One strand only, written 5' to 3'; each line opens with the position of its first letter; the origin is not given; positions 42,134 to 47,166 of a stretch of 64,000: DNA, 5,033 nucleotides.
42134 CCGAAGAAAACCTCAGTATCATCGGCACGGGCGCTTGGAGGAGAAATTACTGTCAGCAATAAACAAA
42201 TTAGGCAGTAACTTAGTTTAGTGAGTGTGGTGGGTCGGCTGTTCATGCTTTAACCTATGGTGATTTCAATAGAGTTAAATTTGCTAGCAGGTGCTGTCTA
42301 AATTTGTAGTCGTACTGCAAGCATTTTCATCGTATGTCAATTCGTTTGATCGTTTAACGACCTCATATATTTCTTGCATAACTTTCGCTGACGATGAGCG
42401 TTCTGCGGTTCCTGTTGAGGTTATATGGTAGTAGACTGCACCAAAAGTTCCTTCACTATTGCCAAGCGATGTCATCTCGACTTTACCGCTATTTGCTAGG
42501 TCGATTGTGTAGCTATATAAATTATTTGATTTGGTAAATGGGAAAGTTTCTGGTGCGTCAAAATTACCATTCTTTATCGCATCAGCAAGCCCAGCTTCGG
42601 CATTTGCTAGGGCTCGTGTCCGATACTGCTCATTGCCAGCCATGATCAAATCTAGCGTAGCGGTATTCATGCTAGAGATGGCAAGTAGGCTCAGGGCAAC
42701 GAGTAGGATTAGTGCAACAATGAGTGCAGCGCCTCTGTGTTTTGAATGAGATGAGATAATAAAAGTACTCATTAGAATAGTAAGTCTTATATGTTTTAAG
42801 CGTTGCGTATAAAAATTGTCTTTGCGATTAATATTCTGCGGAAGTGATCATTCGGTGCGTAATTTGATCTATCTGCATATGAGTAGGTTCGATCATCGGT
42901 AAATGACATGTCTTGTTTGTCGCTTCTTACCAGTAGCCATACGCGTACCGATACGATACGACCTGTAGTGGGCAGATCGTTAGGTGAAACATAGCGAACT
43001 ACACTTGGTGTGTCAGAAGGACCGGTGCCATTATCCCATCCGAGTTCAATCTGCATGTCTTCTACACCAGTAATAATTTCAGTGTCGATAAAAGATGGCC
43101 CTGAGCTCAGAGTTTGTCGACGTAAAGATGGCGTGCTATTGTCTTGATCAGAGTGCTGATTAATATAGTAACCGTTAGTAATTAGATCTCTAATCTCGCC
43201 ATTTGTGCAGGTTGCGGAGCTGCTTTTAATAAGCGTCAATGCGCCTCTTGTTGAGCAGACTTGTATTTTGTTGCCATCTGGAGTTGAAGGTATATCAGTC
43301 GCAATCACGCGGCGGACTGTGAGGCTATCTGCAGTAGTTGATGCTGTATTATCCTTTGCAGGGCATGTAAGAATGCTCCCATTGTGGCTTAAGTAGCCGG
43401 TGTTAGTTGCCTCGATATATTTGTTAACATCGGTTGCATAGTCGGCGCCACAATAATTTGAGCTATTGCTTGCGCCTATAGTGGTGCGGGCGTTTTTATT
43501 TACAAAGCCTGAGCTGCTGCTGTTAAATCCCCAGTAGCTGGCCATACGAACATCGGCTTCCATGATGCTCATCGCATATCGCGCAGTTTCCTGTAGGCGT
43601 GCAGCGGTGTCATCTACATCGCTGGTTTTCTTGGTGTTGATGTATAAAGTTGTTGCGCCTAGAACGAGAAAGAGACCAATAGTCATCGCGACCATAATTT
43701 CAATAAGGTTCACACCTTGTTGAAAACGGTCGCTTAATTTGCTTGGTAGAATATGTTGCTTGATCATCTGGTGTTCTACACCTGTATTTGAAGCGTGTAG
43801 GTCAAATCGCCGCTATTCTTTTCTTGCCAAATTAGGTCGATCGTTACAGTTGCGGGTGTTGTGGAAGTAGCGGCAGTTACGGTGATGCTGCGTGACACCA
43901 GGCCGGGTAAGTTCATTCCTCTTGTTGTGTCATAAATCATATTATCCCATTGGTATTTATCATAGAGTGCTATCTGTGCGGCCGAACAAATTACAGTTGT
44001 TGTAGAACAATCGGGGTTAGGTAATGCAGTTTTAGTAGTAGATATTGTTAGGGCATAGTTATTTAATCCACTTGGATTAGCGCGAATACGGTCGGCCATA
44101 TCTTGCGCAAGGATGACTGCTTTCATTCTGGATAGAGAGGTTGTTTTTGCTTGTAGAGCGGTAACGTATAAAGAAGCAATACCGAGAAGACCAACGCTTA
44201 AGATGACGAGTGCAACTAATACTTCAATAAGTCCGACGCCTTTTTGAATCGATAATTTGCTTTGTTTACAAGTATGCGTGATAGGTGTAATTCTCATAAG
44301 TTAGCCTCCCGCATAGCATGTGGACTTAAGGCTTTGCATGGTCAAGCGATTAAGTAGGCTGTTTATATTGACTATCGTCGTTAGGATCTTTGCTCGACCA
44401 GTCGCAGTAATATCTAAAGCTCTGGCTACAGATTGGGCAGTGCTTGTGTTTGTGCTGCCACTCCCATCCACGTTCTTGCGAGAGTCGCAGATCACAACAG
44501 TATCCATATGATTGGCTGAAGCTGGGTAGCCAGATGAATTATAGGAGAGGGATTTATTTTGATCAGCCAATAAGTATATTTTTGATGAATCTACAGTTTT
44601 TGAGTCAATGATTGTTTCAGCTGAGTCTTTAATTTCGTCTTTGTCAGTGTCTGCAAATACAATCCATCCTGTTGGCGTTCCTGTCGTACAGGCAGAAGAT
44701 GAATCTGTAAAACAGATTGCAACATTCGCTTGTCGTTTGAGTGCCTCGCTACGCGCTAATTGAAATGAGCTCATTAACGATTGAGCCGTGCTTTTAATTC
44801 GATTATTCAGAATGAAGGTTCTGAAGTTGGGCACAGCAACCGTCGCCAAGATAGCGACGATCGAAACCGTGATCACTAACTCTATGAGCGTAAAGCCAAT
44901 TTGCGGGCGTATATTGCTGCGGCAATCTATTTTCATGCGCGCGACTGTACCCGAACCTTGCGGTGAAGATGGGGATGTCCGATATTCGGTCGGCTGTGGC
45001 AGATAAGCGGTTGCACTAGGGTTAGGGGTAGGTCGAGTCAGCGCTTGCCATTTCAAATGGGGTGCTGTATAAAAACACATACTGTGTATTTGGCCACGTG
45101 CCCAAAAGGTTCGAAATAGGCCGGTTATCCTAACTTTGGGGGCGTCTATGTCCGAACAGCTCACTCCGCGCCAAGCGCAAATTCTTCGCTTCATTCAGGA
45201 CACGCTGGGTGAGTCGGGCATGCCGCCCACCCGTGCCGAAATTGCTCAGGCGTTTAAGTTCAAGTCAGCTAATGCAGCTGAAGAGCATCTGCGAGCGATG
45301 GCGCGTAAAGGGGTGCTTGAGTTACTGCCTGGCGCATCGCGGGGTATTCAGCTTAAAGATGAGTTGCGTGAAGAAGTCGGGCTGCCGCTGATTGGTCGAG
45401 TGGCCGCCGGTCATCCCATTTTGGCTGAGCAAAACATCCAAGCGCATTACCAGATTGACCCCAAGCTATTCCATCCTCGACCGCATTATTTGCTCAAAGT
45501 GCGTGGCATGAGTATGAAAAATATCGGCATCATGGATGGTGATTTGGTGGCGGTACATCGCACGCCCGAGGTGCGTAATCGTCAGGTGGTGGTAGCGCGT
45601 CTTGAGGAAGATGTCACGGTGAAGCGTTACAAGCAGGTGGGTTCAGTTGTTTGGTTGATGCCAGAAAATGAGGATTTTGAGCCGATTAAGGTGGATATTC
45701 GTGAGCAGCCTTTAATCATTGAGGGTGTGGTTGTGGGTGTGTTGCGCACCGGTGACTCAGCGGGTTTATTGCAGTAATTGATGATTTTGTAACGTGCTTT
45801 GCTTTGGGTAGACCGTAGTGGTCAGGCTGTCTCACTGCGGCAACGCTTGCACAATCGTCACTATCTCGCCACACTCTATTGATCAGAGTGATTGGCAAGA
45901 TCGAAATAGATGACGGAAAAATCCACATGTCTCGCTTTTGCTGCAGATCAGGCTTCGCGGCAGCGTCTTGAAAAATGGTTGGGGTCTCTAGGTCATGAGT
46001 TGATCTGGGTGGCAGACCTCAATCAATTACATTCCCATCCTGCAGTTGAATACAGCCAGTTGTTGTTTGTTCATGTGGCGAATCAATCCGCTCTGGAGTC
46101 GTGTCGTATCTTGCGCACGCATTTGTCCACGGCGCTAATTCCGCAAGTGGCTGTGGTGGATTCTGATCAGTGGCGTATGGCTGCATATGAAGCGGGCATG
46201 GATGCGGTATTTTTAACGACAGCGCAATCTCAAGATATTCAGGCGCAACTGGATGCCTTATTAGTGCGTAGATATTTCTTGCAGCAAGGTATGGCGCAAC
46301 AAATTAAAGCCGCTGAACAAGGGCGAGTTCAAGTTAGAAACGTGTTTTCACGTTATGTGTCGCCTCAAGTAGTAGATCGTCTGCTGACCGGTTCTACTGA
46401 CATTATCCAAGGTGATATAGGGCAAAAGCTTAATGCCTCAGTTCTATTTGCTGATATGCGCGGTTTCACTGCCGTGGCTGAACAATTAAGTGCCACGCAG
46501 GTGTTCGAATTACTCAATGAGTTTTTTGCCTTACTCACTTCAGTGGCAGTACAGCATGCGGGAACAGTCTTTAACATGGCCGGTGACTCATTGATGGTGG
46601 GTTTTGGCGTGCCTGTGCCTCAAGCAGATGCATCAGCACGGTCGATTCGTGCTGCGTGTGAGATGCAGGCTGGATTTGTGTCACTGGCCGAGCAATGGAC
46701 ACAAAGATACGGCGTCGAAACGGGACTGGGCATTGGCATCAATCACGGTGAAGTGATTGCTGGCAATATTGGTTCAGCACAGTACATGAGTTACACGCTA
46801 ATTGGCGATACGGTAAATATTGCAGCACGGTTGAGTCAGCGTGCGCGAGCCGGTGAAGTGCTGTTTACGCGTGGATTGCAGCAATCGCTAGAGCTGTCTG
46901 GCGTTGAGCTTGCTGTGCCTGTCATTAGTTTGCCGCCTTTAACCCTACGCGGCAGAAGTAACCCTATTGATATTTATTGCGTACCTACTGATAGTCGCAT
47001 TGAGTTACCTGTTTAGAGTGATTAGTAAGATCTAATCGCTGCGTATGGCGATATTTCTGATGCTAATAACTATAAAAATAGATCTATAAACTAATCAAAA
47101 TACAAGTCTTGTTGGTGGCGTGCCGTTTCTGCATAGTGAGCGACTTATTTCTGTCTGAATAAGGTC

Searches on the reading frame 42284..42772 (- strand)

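Call 72: search_protein_families(library=pfam, proteins=[window:42284-42772:-], max_evalue=0.001)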
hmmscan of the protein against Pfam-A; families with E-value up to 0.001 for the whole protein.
window:42284-42772:- (162 aa): 1 family
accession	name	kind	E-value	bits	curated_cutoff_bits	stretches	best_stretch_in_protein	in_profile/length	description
PF14341.11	PilX_N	-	4.3e-12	46.3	25.5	1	13-63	1-51/51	PilX N-terminal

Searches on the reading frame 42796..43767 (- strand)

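Call 72: search_protein_families(library=pfam, proteins=[window:42796-43767:-], max_evalue=0.001)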
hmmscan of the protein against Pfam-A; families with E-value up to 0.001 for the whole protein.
window:42796-43767:- (323 aa): 2 families
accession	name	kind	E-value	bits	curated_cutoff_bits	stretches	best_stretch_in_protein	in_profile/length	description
PF16074.10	PilW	-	1.9e-19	70.3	26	1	200-322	2-124/124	Type IV Pilus-assembly protein W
PF07963.17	N_methyl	-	0.00088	19.2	21.2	0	16-38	4-26/27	Prokaryotic N-terminal methylation motif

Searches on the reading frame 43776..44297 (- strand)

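Call 72: search_protein_families(library=pfam, proteins=[window:43776-44297:-], max_evalue=0.001)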
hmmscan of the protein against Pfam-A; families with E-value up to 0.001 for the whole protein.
window:43776-44297:- (173 aa): 2 families
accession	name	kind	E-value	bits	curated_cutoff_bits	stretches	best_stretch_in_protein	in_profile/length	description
PF22150.1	Tt1218-like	-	4.4e-15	55.9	27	1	43-113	2-74/76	Type IV pilin Tt1218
PF07963.17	N_methyl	-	7.8e-06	25.7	21.2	1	18-40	4-26/27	Prokaryotic N-terminal methylation motif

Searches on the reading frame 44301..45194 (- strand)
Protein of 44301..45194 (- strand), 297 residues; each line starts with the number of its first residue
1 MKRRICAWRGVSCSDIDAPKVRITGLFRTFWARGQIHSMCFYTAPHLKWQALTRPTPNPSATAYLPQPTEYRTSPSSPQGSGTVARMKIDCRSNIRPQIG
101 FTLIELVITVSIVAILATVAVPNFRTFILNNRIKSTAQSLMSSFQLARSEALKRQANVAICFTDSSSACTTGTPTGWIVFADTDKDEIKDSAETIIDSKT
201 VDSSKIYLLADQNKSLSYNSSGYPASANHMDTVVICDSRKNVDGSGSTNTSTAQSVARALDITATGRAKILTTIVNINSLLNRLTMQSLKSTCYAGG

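Call 72: search_protein_families(library=pfam, proteins=[window:44301-45194:-], max_evalue=0.001)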
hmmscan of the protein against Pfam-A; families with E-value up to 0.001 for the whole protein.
window:44301-45194:- (297 aa): 2 families
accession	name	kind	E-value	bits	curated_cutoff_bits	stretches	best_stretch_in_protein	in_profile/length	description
PF12019.13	GspH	-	4.3e-15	56.6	21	1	136-244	1-104/108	Type II transport protein GspH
PF07963.17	N_methyl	-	2.3e-06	27.4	21.2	1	97-120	3-26/27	Prokaryotic N-terminal methylation motif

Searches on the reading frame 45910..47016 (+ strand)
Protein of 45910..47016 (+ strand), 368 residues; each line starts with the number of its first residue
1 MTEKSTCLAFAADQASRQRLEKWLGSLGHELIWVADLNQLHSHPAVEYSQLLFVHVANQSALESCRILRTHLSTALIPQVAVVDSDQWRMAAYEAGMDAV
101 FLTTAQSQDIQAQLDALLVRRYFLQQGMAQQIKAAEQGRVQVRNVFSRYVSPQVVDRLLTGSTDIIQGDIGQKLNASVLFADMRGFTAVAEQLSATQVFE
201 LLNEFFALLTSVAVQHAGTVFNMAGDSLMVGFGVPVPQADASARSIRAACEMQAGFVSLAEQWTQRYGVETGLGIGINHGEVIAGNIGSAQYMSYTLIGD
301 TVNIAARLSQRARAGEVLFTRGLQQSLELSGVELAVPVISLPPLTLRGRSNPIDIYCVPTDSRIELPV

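Call 29: search_protein_families(library=ncbifam, proteins=[window:45910-47016:+], max_evalue=1e-10)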
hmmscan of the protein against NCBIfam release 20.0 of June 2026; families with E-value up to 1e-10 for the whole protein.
window:45910-47016:+ (368 aa): 0 families

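Call 72: search_protein_families(library=pfam, proteins=[window:45910-47016:+], max_evalue=0.001)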
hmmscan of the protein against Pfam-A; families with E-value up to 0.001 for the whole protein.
window:45910-47016:+ (368 aa): 1 family
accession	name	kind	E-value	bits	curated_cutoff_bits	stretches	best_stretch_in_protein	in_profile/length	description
PF00211.25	Guanylate_cyc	-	7.9e-24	84.7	21.9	1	175-330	8-158/183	Adenylate and Guanylate cyclase catalytic domain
